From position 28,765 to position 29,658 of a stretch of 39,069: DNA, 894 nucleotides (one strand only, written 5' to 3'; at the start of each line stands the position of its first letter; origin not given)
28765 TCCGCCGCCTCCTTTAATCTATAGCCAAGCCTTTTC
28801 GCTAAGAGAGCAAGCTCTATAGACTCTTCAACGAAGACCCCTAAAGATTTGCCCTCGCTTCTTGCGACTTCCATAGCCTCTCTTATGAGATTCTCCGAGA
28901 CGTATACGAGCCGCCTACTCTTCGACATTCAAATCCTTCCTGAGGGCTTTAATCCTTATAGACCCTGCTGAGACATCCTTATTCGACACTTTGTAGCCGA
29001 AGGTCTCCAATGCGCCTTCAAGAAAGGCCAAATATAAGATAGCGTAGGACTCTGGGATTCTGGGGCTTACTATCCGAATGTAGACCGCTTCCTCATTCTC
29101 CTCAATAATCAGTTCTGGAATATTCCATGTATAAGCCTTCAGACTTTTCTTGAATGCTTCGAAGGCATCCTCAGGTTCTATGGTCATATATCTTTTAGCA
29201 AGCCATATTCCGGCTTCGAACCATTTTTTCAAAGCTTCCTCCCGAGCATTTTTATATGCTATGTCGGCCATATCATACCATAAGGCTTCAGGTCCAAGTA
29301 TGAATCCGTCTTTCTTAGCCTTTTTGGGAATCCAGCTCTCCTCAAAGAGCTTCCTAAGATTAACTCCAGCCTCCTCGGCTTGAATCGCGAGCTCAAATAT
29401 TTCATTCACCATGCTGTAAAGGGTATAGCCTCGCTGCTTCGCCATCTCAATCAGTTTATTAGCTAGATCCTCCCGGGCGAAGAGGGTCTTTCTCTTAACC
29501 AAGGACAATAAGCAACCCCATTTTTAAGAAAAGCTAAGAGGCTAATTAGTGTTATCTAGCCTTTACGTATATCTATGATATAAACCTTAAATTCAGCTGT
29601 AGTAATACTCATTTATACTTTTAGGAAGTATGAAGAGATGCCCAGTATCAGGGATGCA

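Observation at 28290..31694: Candidate undescribed module: 2 x RHH-domain proteins, SMC/Rad50-like ABC ATPase, coiled-coil partner and giant palindrome, wedged in front of a truncated spc operon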

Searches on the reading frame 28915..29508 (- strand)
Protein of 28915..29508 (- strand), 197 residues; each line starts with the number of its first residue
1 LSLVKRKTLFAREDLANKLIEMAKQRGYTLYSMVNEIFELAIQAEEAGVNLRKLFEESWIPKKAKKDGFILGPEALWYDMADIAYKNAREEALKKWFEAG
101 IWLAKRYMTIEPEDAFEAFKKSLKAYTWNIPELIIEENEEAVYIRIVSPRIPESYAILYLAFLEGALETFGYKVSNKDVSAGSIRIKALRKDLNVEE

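Call 3: search_protein_families(library=pfam, proteins=[window:28915-29508:-], max_evalue=1)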
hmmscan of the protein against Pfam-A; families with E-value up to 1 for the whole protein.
window:28915-29508:- (197 aa): 1 family
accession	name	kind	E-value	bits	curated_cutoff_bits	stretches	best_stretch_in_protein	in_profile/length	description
PF24286.1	DUF7474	-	0.13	12.6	27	1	51-123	105-174/194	Family of unknown function (DUF7474)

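Call 4: search_protein_families(library=ncbifam, proteins=[window:28915-29508:-], max_evalue=1)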
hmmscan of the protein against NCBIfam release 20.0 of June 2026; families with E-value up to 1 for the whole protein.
window:28915-29508:- (197 aa): 3 families
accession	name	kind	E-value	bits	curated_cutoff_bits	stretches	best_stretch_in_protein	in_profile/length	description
NF003592.0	PRK05254.1-5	equivalog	0.0075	16.1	162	1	81-144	99-162/225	uracil-DNA glycosylase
NF005499.0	PRK07114.1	equivalog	0.062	13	275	1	42-102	127-184/223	bifunctional 4-hydroxy-2-oxoglutarate aldolase/2-dehydro-3-deoxy-phosphogluconate aldolase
NF003589.0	PRK05254.1-2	equivalog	0.09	12.4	223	1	82-144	103-165/227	uracil-DNA glycosylase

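Call 5: search_protein_families(library=padloc, proteins=[window:28915-29508:-], max_evalue=1)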
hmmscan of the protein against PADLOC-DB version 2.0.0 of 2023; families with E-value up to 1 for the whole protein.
window:28915-29508:- (197 aa): 0 families

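Call 23: find_homologous_proteins(query=window:28915-29508:-, max_evalue=0.001)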
Query window:28915-29508:- (197 aa): 252 proteins with E <= 0.001 among 509 candidates; the best 120 are listed.
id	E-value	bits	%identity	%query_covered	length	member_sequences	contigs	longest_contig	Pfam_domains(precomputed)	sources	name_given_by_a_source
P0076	4.3e-117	406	95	100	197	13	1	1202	-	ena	-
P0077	7.8e-111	386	89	100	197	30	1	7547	-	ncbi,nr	ncbi:hypothetical protein J7K07_06320 [Candidatus Bathyarchaeota archaeon]|nr:hypothetical protein [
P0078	8.8e-90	317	74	100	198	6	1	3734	-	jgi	-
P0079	3.0e-88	312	73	98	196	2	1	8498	-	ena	-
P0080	6.2e-88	311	72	98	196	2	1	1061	-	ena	-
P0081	6.5e-87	308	70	100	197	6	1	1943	-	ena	-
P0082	2.2e-86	306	72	98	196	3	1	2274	-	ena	-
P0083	1.5e-85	304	71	98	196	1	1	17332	-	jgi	-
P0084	1.7e-85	303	72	98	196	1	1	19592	-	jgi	-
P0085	5.8e-85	302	70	98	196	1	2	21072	-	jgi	-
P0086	7.7e-85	301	69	98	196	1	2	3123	-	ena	-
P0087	4.7e-84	299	71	98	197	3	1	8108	-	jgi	-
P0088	1.3e-83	297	70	98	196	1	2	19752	-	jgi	-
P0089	1.4e-83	297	69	98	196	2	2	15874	-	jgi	-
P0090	5.1e-83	295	69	100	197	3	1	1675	-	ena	-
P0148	4.5e-69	250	59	97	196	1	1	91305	-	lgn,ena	-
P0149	6.4e-69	249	58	97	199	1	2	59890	-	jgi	-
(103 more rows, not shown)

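Call 26: find_encoding_contigs(protein=P0148, flank=8000, max_places=1)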
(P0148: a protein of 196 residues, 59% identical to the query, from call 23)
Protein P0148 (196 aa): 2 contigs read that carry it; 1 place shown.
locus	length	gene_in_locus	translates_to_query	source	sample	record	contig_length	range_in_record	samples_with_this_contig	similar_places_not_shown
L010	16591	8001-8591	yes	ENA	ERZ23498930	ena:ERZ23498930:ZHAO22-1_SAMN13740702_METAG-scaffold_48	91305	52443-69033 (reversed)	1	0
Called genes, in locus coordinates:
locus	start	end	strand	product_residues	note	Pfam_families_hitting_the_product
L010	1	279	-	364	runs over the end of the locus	PF16317:Glyco_hydro_99, PF14307:Glyco_tran_WbsX (faint)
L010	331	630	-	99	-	-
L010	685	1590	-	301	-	PF00656:Peptidase_C14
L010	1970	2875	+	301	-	-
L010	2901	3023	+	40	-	-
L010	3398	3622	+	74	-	-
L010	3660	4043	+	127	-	-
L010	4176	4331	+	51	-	-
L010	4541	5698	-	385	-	-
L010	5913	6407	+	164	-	-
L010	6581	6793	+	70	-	-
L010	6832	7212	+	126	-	-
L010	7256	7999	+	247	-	-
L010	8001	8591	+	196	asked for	-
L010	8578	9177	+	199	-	-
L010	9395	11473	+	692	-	-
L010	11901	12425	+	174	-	PF07790:Pilin_N (weak)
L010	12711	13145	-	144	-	PF00072:Response_reg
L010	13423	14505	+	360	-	PF13439:Glyco_transf_4, PF13579:Glyco_trans_4_4 (weak)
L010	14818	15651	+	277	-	-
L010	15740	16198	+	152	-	-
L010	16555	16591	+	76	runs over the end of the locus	-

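Call 27: find_encoding_contigs(protein=P0149, flank=8000, max_places=1)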
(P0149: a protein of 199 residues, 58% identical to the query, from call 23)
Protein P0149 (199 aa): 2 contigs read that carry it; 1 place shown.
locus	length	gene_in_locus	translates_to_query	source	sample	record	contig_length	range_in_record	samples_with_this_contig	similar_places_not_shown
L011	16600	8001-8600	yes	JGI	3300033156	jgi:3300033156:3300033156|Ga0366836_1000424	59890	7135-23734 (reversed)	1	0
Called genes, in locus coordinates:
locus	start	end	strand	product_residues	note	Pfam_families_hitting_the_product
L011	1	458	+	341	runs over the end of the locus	-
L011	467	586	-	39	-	-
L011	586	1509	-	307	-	-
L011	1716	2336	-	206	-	PF00432:Prenyltrans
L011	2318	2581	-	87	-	PF00432:Prenyltrans (weak)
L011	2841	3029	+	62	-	PF03358:FMN_red (weak)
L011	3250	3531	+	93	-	-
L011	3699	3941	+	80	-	PF01455:HupF_HypC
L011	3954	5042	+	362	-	PF01924:HypD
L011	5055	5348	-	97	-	-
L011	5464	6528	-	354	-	PF00586:AIRS, PF02769:AIRS_C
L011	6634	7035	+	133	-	PF01155:HypA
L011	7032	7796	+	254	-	PF10609:ParA, PF01656:CbiA, PF09140:MipZ (weak), PF13614:AAA_31 (weak)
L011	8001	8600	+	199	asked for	-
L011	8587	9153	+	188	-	-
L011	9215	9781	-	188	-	PF03551:PadR, PF13601:HTH_34 (faint)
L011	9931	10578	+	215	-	PF00005:ABC_tran, PF02463:SMC_N (weak), PF13401:AAA_22 (weak), PF13304:AAA_21 (weak)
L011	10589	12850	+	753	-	PF05753:TRAP_beta (faint), PF07705:CARDB (faint), PF10633:NPCBM_assoc (faint), PF26498:DUF8164 (faint)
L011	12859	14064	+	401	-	PF12704:MacB_PCD, PF02687:FtsX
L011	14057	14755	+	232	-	PF04893:Yip1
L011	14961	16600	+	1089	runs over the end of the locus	PF28202:SlaA-like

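Call 36: predict_structure(alignment_id=A1)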
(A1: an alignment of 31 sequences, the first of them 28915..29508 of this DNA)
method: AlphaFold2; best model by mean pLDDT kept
length: 197 residues; sequences in the alignment: 31
mean_pLDDT: 87.1   pTM: 0.66
mean pLDDT of the five models: 87.1, 86.3, 85.3, 84.8, 83.9
residues with pLDDT >= 90: 119; 70-90: 57; 50-70: 16; < 50: 5
segments of 3 or more residues with pLDDT < 50: 194-197
pLDDT, mean of each block of 10 residues (from residue 1): 69 92 94 92 92 78 68 81 95 97 90 85 82 90 94 95 97 95 96 53
secondary structure, 60 per line:
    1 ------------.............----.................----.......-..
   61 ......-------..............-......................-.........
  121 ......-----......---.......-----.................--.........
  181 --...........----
elements in order: H13-25 H30-46 H51-57 H59-66 H74-87 H89-110 H112-126 E132-137 E141-147 H153-169 E172-180 E183-190

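Call 41: fold_search(model_id=the predicted structure, library=pdb)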
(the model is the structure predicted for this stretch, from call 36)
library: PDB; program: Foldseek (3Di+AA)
matches with E <= 10: 733; with E <= 0.001: 0
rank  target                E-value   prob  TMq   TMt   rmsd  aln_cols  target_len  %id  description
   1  2bjn_A                1.2e-03  1.00  0.38  0.48   4.9       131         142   15  X-ray Structure of human TPC6 (released 2005-07-20)
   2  8poc_A                2.8e-03  1.00  0.40  0.48   8.2       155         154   13  Cryo-EM structure of Dickeya dadantii BcsD (released 2023-12-20)
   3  1u56_B                4.3e-03  0.98  0.34  0.36  10.8       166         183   14  Crystal structure of an oxygen binding H-NOX domain related to soluble guanylate cyclases (Water-ligated, ferric form) (released 2004-08-31)
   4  1u55_B                4.5e-03  0.99  0.36  0.38  10.7       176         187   17  Crystal structure of an oxygen binding H-NOX domain related to soluble guanylate cyclases (oxygen complex) (released 2004-08-31)
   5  9drl_B                5.4e-03  0.97  0.30  0.16  16.5       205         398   20  Cryo-EM structure of the T33-549 tetrahedral cage (released 2025-08-06)
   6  2c0j_B                5.7e-03  1.00  0.41  0.53   4.7       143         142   15  Crystal structure of the bet3-trs33 heterodimer (released 2006-02-07)
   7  9dcz_D                5.7e-03  1.00  0.31  0.45   6.9       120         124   15  Designed allosteric facilitated dissociation switch AS1 in complex state TH with methylated lysines, crystal #1 (released 2025-08-20)
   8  8ure_A                6.5e-03  0.82  0.26  0.14  18.5       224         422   15  CryoEM Structure of Allosterically Switchable De Novo Protein sr312, in Open State with Effector Peptide (released 2024-08-14)
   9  7mwr_B                6.8e-03  0.93  0.29  0.24  16.4       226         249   17  Structure of De Novo designed beta sheet heterodimer LHD101A53/B4 (released 2022-01-19)
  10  8pog_A                8.7e-03  0.99  0.38  0.46   7.4       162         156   16  Cryo-EM structure of Enterobacter sp. 638 BcsD (released 2023-12-20)
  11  9dcx                  8.7e-03  0.89  0.28  0.22  17.2       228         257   14  Crystal Structure of designed allosteric facilitated dissociation switch AS1 (released 2025-08-20)
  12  6paj_B                8.7e-03  0.80  0.26  0.25  15.3       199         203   14  Structure of the SrrAB Histidine Kinase DHp-CA domain (released 2020-04-22)
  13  8pkd_A                9.2e-03  1.00  0.39  0.48   5.5       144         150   15  Cryo-EM structure of Orrella dioscoreae BcsD (released 2023-12-20)
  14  6ocv_MODEL_1_A        9.7e-03  0.85  0.25  0.26  19.3       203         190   10  Solution structure of the H-NOX protein from Shewanella woodyi in the Fe(II)CO ligation state (released 2020-05-06)
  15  9dd0_D                1.0e-02  1.00  0.36  0.55   6.4       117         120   13  Designed allosteric facilitated dissociation switch AS1 in complex state TH with methylated lysines, crystal #2 (released 2025-08-20)
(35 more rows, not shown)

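Call 43: find_encoding_contigs(protein=P0077, flank=10000, max_places=2)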
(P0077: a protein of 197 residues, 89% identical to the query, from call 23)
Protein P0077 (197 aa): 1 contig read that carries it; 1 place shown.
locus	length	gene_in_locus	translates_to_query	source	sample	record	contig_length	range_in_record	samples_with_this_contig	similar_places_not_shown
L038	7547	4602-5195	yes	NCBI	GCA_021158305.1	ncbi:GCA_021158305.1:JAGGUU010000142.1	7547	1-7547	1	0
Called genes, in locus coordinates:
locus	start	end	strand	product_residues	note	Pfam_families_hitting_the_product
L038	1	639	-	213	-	PF10559:Plug_translocon, PF00344:SecY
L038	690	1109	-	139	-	PF00828:Ribosomal_L27A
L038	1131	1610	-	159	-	PF00327:Ribosomal_L30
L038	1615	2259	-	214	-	PF00333:Ribosomal_S5, PF03719:Ribosomal_S5_C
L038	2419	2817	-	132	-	PF18822:CdvA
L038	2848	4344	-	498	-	PF02463:SMC_N (faint), PF13476:AAA_23 (weak)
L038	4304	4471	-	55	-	-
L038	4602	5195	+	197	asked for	-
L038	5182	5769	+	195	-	-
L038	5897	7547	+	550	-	PF01835:MG2 (faint), PF01833:TIG (weak)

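Call 76: search_protein_families(library=pfam, alignment_id=A1, max_evalue=1)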
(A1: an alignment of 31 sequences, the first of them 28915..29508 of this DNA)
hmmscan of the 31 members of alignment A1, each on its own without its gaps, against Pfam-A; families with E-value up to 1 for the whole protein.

A. member 1, window:28915-29508:- (197 aa): 1 family
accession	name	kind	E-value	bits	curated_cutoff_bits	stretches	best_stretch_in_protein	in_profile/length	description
PF24286.1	DUF7474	-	0.13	12.6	27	1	51-123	105-174/194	Family of unknown function (DUF7474)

B. families by the number of members that match (of 31 scanned): 18 families
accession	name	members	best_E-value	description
PF24286.1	DUF7474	4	0.11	Family of unknown function (DUF7474)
PF10291.14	muHD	3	0.098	Muniscin C-terminal mu homology domain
PF06549.17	DUF1118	1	0.0031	Protein of unknown function (DUF1118)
PF24548.1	EF_EFCAB10_C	1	0.027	EFCAB10, C-terminal EF-hand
PF18958.6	DUF5700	1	0.034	Putative zinc dependent peptidase (DUF5700)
PF22754.3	bHLH-TF_ACT-like_plant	1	0.048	Plant bHLH transcription factor, ACT-like domain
PF03979.19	Sigma70_r1_1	1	0.06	Sigma-70 factor, region 1.1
PF13426.13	PAS_9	1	0.065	PAS domain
PF13879.11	Hmw_CFAP97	1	0.071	Hemingway/CFA97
PF24434.1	DUF7557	1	0.082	Family of unknown function (DUF7557)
PF20667.3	Sec10_N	1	0.082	Exocyst complex component Sec10, N-terminal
PF07878.17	RHH_5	1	0.091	CopG-like RHH_1 or ribbon-helix-helix domain, RHH_5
PF20066.5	Glyoxalase_8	1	0.11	Glyoxalase superfamily protein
PF14309.11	DUF4378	1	0.13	Domain of unknown function (DUF4378)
PF07862.16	Nif11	1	0.19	Nif11 domain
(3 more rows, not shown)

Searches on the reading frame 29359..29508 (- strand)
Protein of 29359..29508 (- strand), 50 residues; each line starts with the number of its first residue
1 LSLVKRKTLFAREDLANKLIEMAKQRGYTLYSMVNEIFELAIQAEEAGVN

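Call 79: search_solved_structures(query=A6, max_evalue=10, show_alignments=3)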
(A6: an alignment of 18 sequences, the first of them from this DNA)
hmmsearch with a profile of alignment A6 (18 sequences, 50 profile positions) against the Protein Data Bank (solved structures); distinct sequences matched with E-value up to 10: 13.
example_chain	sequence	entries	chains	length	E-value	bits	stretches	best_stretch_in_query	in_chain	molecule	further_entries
7y9n_A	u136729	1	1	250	0.16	14.9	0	16-33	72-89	Spike protein S2',5HB-H2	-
2k9i_A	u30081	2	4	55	0.56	13.1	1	17-32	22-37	Uncharacterized protein ORF56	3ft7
8g8i_A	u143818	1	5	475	0.6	13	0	9-24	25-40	C3HR3_9r_shift4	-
4d2l_A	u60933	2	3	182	0.76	12.7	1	17-50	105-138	PROTEIN F1L | PROTEIN F1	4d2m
7u8o_I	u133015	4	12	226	1.1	12.2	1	2-26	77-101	V-type proton ATPase subunit E 1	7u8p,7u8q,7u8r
1h3o_A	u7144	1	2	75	1.3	11.9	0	14-29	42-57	TRANSCRIPTION INITIATION FACTOR TFIID 135 KDA SUBUNIT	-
5dan_A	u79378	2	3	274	1.5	11.8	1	6-33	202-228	2,5-diketo-D-gluconic acid reductase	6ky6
6kik_A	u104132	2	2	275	1.5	11.8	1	6-33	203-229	Oxidoreductase, aldo/keto reductase family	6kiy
6vq6_I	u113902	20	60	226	1.6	11.7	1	2-26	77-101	V-type proton ATPase subunit E 1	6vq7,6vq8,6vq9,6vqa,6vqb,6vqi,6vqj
9bra_8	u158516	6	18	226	1.6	11.7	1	2-26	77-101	V-type proton ATPase subunit E 1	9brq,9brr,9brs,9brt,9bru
6xbw_I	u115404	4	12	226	1.6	11.7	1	2-26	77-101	V-type proton ATPase subunit E 1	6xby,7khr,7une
6wlz_J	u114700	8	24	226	1.6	11.7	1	2-26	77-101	V-type proton ATPase subunit E 1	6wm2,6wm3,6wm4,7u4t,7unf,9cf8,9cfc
5cwo_A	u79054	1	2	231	4.2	10.3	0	36-48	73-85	Designed helical repeat protein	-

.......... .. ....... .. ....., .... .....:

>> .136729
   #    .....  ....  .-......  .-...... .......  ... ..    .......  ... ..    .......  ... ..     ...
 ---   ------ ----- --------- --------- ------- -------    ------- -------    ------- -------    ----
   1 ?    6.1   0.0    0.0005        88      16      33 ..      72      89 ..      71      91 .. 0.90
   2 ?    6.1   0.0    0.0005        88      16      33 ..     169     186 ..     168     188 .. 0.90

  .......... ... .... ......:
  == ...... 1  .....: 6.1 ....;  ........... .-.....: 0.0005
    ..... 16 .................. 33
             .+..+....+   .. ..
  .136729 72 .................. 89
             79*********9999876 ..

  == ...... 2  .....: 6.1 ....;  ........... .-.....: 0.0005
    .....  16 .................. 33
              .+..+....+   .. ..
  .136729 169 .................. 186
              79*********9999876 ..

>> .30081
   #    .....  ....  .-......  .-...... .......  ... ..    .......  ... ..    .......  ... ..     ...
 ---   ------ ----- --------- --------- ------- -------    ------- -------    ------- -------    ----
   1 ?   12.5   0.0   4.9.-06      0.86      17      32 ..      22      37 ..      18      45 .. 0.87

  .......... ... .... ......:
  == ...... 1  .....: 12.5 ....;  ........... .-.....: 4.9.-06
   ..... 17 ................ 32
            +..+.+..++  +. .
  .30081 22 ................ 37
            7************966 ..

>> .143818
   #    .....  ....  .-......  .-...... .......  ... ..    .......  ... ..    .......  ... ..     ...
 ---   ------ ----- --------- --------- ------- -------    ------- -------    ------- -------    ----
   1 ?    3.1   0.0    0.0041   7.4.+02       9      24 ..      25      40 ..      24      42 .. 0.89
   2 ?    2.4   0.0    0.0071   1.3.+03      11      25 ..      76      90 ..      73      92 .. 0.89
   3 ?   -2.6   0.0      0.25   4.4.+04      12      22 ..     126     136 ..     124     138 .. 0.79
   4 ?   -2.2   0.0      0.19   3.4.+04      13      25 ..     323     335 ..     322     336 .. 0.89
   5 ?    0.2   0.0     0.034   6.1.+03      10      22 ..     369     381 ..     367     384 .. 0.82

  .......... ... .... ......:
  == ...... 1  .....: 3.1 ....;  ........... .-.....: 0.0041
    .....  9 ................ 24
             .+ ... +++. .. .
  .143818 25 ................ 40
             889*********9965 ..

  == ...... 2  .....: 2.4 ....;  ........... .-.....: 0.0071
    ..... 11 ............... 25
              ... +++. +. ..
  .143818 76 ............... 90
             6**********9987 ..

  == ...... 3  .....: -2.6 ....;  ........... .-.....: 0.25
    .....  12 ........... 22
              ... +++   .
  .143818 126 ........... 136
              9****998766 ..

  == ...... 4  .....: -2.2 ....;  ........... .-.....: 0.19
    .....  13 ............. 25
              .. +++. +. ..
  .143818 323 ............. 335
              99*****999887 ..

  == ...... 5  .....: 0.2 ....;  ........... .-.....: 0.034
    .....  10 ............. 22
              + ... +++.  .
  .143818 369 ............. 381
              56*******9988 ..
